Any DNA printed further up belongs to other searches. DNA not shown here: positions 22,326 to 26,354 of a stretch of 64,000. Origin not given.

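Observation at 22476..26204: ECF sigma factor covalently fused through one TM helix to ~10 extracytoplasmic carboxypeptidase-regulatory-like repeats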

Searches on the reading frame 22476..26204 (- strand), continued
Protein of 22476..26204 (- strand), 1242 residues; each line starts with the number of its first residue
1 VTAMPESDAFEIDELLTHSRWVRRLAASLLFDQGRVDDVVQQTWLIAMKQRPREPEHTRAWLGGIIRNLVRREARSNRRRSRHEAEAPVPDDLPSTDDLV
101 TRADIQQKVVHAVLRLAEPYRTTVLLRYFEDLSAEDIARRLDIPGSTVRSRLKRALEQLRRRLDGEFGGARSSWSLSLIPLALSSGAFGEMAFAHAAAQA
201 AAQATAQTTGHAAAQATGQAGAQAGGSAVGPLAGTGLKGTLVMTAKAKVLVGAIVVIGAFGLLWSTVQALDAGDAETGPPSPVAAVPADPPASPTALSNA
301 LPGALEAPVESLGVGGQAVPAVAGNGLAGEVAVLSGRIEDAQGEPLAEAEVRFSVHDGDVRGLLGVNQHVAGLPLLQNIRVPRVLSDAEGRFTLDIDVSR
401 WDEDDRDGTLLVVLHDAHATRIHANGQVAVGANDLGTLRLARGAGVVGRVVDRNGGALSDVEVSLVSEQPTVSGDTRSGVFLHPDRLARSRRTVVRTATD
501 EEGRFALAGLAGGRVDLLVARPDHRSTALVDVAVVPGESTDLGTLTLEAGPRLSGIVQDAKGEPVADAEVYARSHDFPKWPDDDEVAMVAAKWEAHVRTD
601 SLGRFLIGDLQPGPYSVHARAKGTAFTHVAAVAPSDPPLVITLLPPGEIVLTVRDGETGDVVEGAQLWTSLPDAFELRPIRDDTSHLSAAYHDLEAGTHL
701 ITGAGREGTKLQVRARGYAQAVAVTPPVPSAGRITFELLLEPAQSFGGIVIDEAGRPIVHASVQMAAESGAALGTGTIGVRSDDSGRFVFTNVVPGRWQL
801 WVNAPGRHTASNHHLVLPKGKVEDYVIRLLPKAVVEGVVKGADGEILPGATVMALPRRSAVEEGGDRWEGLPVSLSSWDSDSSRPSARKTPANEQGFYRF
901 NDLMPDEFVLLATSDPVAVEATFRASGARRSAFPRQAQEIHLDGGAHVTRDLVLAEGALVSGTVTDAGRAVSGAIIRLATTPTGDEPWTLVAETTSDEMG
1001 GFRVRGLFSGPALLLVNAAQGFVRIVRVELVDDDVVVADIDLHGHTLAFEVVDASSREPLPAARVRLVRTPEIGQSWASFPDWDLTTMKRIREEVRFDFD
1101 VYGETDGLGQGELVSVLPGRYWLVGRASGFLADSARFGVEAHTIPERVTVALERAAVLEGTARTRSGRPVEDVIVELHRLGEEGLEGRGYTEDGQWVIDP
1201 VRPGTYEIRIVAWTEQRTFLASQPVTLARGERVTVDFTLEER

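Call 9: find_encoding_contigs(protein=P0001, flank=10000, max_places=3)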
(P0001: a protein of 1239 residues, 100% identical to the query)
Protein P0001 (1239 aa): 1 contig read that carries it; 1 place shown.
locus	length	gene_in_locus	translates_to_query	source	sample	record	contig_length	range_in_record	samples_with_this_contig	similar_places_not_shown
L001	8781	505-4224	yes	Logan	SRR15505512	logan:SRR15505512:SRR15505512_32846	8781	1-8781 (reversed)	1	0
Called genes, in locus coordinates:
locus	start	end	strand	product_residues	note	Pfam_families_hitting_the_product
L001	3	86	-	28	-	?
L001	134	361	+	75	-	-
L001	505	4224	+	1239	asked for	PF04542:Sigma70_r2, PF04545:Sigma70_r4, PF08281:Sigma70_r4_2, PF00775:Dioxygenase_C (faint), PF13715:CarbopepD_reg_2 (faint), PF13620:CarboxypepD_reg (weak), PF13620:CarboxypepD_reg, PF13620:CarboxypepD_reg, +3 more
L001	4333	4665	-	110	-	-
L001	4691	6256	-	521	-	PF00149:Metallophos, PF09423:PhoD (faint)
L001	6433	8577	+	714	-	PF00884:Sulfatase (weak)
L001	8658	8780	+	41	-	?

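Call 26: find_related_loci(query=P0001, collection=genome_contigs, flank=8000)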
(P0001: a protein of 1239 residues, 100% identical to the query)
Query P0001 (1239 aa) in genome_contigs; peptide patterns used: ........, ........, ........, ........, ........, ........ (x = any residue, [..] = any of these).
118 stretches matched a pattern; 63 encode a relative of the query (tblastn E <= 1e-3); 62 distinct loci.
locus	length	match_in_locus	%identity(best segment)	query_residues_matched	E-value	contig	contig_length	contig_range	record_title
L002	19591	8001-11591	40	2-1237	0e+0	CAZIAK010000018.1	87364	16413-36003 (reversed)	MAG TPA_asm: uncultured Phycisphaerales bacterium isolate binchicken_co46_894 genome assembly, contig: NODE_390_length_8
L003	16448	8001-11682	27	6-905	3e-49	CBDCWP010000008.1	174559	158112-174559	MAG: Planctomycetota bacterium isolate f54e8648-cd6d-4ae6-93f0-4e864496be0d genome assembly, contig: contig_8, whole gen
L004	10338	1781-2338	48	3-180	9e-46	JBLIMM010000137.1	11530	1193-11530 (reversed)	MAG: Pseudohongiellaceae bacterium isolate 3300053785_87 Ga0535658_0015878, whole genome shotgun sequence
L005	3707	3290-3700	61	2-138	1e-44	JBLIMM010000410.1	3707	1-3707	MAG: Pseudohongiellaceae bacterium isolate 3300053785_87 Ga0535658_0086057, whole genome shotgun sequence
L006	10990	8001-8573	48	10-197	2e-40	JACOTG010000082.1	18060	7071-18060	MAG: Planctomycetota bacterium isolate NC_groundwater_38_Pr7_B-0.1um_65_11 FFV18_Bp1_scaffold_25326, whole genome shotgu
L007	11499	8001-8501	48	12-178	5e-40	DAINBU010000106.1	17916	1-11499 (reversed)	MAG TPA_asm: Planctomycetota bacterium isolate CTOTU25974 NODE_796_length_17916_cov_6.055092, whole genome shotgun seque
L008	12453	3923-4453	46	3-179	1e-39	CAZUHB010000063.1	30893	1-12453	MAG TPA_asm: uncultured Phycisphaerales bacterium isolate binchicken_co97_479 genome assembly, contig: NODE_5947_length_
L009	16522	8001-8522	44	7-179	1e-37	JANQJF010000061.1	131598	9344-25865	MAG: Planctomycetota bacterium isolate PL25a_bin.106 k99_2206544, whole genome shotgun sequence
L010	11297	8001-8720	42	9-250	4e-37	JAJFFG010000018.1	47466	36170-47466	MAG: Planctomycetota bacterium isolate OFTM316 OFTM316_17, whole genome shotgun sequence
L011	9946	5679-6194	47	7-177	4e-37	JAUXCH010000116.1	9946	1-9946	MAG: Planctomycetia bacterium isolate CSMAG_2820 CSMAG_2820_k117_5063489_length_9946_cov_8.0000, whole genome shotgun se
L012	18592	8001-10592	46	4-614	8e-37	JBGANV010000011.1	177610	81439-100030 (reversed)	MAG: Planctomycetota bacterium isolate MAG_MBR_H10.41 MBRH10-41_opera_contig_349, whole genome shotgun sequence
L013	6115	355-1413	35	1-356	2e-36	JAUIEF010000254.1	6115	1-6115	MAG: bacterium isolate 8_bin.22 NODE_11203_length_6115_cov_1.141283, whole genome shotgun sequence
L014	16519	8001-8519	46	6-178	9e-36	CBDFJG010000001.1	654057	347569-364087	MAG: Planctomycetota bacterium isolate 82eb9380-8e6c-47c5-987f-f4f3aed39320 genome assembly, contig: contig_1, whole gen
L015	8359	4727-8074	46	7-836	2e-35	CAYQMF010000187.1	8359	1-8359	MAG TPA_asm: uncultured candidatus Brocadiaceae bacterium isolate SRP237561_co1_290 genome assembly, contig: NODE_17167_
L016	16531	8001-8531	45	8-184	9e-35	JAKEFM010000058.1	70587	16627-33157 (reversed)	MAG: Planctomycetota bacterium isolate PMV_2_maxbin.002 PMV_2_maxbin.002.k101_366385, whole genome shotgun sequence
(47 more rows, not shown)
